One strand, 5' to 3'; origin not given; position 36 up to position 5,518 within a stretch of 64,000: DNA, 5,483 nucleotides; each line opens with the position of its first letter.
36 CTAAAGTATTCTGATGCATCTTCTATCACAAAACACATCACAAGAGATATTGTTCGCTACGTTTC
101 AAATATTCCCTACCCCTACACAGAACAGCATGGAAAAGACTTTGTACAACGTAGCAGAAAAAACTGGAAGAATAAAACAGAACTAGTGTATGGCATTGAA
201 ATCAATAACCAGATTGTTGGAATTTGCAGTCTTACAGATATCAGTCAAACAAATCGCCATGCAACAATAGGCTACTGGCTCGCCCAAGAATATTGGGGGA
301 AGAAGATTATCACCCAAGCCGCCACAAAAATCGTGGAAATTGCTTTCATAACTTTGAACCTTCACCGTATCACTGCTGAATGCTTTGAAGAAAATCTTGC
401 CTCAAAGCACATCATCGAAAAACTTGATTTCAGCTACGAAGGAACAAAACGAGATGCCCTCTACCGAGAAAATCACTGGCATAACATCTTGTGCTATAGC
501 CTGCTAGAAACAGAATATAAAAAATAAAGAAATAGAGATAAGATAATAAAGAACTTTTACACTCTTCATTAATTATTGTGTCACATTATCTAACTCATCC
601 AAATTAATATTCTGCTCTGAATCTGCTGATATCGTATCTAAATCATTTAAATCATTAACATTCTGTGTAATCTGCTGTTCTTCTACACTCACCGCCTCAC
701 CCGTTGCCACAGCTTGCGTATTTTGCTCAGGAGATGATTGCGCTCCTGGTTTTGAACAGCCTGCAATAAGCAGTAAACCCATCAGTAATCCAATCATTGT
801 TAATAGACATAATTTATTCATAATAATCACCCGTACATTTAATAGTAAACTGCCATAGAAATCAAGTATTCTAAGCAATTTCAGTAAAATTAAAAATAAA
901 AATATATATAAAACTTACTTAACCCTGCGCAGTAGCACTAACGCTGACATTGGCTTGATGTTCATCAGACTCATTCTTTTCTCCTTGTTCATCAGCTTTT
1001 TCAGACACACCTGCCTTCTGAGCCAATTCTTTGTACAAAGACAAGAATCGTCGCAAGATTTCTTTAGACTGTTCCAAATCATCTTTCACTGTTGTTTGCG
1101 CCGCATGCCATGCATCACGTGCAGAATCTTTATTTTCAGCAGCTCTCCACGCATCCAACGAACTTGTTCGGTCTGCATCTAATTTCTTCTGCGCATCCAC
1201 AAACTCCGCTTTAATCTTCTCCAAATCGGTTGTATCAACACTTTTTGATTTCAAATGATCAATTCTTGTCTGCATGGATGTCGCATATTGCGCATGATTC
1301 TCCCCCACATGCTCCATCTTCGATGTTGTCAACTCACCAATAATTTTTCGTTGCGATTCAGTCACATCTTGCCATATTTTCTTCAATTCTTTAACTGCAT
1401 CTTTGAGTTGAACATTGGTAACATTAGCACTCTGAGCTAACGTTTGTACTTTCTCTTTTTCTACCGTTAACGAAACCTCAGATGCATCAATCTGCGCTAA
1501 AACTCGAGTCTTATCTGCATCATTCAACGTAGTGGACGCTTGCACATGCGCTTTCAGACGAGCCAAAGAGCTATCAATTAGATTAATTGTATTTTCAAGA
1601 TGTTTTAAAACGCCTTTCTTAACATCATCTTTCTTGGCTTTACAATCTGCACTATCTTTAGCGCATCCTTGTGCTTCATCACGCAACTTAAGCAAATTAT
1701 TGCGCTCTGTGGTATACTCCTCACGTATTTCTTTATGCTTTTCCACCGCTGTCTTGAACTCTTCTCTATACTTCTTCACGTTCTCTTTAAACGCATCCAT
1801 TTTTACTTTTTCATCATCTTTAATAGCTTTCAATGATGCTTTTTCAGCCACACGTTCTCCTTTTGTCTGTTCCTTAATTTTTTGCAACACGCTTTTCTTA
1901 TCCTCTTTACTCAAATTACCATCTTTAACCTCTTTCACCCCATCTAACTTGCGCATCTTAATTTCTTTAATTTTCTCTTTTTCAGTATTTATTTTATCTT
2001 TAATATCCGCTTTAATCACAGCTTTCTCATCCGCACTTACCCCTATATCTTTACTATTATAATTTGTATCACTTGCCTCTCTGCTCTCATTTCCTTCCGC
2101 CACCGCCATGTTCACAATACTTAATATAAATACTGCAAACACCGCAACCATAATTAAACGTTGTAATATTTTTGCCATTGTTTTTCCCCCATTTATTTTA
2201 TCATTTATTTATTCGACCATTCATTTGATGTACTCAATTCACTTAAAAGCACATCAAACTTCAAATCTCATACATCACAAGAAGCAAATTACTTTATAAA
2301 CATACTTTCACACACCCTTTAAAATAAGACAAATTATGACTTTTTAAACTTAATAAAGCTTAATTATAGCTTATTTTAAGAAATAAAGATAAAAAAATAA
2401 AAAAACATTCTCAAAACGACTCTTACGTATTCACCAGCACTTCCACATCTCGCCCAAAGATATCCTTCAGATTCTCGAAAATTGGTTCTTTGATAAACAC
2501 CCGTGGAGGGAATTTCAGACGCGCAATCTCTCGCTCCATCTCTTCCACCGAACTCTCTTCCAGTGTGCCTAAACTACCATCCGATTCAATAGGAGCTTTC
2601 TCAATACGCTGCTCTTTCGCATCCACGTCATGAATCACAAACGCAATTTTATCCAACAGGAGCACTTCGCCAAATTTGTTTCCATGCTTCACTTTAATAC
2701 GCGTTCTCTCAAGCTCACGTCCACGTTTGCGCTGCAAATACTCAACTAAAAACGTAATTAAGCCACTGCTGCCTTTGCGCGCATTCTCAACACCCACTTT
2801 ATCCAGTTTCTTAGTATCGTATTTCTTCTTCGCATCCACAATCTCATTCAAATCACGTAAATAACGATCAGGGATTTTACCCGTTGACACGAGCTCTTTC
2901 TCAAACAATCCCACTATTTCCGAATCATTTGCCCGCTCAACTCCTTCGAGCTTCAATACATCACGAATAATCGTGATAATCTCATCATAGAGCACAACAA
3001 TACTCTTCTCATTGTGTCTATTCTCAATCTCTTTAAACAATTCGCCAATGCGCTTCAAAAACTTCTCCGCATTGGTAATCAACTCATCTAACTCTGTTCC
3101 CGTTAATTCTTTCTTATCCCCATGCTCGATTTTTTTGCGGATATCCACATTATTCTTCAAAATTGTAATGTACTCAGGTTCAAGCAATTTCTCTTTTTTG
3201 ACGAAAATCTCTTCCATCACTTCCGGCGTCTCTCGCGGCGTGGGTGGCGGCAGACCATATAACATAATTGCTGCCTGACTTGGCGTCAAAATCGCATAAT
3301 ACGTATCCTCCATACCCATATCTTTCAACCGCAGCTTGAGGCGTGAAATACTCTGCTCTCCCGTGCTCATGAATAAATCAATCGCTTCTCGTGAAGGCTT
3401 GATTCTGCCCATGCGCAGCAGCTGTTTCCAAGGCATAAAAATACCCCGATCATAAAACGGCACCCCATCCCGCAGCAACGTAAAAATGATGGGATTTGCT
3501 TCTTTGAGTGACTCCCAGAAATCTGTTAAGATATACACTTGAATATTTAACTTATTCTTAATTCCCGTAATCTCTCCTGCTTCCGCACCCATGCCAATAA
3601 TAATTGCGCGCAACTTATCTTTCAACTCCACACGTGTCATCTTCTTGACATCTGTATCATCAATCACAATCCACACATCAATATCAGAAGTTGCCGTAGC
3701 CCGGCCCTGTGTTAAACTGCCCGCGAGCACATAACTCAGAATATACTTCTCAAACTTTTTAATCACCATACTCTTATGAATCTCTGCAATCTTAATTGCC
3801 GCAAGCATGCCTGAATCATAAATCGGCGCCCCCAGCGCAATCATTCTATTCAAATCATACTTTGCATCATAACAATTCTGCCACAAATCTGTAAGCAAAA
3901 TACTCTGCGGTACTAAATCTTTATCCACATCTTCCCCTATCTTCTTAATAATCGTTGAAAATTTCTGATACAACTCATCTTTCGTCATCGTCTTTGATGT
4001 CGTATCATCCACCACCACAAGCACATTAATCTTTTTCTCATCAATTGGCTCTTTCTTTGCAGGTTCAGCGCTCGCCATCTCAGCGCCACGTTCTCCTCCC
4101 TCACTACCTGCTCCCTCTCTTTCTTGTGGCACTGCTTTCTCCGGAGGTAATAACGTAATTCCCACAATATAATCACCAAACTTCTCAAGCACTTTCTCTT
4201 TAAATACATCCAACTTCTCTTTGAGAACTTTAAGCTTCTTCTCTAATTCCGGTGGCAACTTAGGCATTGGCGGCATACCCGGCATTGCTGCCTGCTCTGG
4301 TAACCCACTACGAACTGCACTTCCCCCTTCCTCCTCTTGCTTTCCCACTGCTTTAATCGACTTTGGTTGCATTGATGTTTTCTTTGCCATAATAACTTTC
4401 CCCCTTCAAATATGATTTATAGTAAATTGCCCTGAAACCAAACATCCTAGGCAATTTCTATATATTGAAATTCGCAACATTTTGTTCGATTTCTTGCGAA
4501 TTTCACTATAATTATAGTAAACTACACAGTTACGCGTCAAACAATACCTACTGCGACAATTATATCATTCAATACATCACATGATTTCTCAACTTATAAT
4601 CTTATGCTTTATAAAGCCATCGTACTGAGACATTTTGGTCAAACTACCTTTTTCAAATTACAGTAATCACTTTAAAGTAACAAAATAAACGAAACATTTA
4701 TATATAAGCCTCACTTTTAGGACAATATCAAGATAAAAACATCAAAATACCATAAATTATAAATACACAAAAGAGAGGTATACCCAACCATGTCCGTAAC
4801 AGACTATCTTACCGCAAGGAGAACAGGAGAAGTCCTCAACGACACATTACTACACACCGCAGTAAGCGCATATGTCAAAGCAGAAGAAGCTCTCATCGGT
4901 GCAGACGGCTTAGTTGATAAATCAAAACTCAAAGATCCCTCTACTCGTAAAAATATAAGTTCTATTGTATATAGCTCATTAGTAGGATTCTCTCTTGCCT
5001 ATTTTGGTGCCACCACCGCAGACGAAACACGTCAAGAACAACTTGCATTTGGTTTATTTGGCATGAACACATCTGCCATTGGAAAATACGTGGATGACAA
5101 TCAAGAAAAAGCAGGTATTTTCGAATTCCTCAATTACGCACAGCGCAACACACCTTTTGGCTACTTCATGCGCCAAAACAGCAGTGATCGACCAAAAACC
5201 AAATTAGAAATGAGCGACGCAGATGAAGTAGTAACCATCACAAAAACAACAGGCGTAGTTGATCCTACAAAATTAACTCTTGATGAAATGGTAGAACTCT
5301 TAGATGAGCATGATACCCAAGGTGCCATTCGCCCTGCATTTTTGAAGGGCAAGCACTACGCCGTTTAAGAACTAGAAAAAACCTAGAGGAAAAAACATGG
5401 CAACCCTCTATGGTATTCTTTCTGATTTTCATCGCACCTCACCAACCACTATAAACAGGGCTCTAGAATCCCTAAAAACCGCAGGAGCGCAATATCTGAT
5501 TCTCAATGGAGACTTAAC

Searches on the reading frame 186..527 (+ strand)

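Call 81: search_protein_families(library=pfam, proteins=[window:186-527:+], max_evalue=0.001)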
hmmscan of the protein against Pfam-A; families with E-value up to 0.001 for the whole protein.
window:186-527:+ (113 aa): 3 families
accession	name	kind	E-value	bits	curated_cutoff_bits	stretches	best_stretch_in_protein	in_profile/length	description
PF13302.13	Acetyltransf_3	-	1.9e-19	71.2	25.4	1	4-82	58-137/138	Acetyltransferase (GNAT) domain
PF00583.31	Acetyltransf_1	-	4.8e-11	43.4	20.7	1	2-82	36-116/116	Acetyltransferase (GNAT) family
PF13420.13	Acetyltransf_4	-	5.1e-10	40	24.3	1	2-99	52-151/155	Acetyltransferase (GNAT) domain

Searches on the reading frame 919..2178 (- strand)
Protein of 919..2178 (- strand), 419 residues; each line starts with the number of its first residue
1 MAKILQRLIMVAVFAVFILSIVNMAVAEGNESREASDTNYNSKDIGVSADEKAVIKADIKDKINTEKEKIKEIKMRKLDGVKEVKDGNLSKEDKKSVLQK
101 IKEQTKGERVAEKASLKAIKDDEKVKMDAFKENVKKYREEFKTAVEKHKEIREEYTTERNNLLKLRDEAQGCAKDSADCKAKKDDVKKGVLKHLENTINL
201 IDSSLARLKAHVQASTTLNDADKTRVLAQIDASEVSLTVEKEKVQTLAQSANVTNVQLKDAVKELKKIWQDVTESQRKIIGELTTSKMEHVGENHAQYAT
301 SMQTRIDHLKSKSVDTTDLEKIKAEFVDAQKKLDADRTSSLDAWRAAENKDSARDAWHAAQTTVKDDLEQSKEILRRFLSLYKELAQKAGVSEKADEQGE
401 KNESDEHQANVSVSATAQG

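Call 47: find_encoding_contigs(protein=window:919-2178:-, flank=10000, max_places=2)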
Protein window:919-2178:- (419 aa): 3 contigs read that carry it; 2 places shown.
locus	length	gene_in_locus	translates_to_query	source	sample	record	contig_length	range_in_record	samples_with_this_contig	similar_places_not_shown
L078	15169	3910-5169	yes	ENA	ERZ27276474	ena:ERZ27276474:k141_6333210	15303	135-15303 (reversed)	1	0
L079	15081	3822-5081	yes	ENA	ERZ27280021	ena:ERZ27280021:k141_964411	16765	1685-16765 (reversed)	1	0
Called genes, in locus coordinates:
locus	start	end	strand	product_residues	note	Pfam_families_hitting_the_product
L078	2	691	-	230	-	?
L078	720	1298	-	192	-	-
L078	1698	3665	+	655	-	-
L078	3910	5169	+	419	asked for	-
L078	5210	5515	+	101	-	-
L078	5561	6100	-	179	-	PF13302:Acetyltransf_3, PF13420:Acetyltransf_4, PF00583:Acetyltransf_1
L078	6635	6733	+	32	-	-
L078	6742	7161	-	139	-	PF01641:SelR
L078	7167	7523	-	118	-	PF00583:Acetyltransf_1, PF13508:Acetyltransf_7, PF08445:FR47 (weak), PF13673:Acetyltransf_10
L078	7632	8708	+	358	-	-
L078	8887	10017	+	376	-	PF07953:Toxin_R_bind_N (weak), PF13385:Laminin_G_3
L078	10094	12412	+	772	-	PF01751:Toprim, PF01131:Topoisom_bac, PF01396:Zn_ribbon_Top1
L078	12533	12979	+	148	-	-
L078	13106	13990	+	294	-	PF07885:Ion_trans_2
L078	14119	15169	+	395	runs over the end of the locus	?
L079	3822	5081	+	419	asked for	-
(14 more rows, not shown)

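Call 81: search_protein_families(library=pfam, proteins=[window:919-2178:-], max_evalue=0.001)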
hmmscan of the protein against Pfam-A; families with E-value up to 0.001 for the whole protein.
window:919-2178:- (419 aa): 0 families

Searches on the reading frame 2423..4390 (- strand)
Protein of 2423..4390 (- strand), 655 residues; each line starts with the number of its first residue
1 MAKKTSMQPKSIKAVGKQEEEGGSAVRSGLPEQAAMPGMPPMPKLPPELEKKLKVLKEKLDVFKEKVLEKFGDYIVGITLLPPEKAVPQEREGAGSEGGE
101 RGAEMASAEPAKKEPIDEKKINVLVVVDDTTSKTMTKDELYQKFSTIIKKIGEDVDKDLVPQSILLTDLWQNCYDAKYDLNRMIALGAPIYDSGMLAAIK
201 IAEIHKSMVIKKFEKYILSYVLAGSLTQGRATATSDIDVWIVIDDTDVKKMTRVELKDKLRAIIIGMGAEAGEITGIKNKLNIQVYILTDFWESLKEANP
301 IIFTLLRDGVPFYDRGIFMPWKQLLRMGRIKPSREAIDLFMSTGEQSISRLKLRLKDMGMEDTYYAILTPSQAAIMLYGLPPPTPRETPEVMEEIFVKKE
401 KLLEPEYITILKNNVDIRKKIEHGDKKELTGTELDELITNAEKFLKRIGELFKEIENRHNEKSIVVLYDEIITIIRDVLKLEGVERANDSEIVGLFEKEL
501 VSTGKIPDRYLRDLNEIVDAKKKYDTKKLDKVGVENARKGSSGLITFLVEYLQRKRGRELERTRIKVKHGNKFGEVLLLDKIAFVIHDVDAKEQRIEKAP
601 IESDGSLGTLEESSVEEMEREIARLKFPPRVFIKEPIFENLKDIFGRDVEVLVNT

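Call 12: search_protein_families(library=pfam, proteins=[window:2423-4390:-], max_evalue=0.01)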
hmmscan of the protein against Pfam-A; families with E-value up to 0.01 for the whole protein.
window:2423-4390:- (655 aa): 3 families
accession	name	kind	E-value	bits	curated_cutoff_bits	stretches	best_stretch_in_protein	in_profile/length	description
PF18765.7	Polbeta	-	0.00031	21.3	26.9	1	210-263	4-58/93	Polymerase beta, Nucleotidyltransferase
PF01909.29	NTP_transf_2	-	0.00046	21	21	1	214-258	12-59/93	Nucleotidyltransferase domain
PF12633.13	Adenyl_cycl_N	-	0.0024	18.3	27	1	214-263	89-137/199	Adenylate cyclase NT domain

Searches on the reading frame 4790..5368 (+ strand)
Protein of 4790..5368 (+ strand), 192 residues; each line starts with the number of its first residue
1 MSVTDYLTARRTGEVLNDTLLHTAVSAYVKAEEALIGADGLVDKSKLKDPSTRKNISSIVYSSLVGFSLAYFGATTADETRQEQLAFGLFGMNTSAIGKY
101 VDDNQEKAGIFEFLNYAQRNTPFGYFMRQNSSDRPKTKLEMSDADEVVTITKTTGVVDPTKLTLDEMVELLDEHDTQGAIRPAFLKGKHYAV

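Call 13: search_protein_families(library=pfam, proteins=[window:4790-5368:+], max_evalue=0.01)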
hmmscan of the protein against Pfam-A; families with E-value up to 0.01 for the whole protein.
window:4790-5368:+ (192 aa): 0 families

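Call 65: search_protein_families(library=phrogs, proteins=[window:4790-5368:+], max_evalue=0.001)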
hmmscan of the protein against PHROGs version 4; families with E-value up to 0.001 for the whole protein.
window:4790-5368:+ (192 aa): 0 families

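Call 92: search_solved_structures(query=window:4790-5368:+, max_evalue=1)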
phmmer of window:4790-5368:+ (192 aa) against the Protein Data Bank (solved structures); distinct sequences matched with E-value up to 1: 0.

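Call 96: search_protein_families(library=padloc, proteins=[window:4790-5368:+], max_evalue=0.001)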
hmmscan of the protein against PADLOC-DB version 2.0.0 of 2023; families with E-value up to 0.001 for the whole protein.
window:4790-5368:+ (192 aa): 0 families
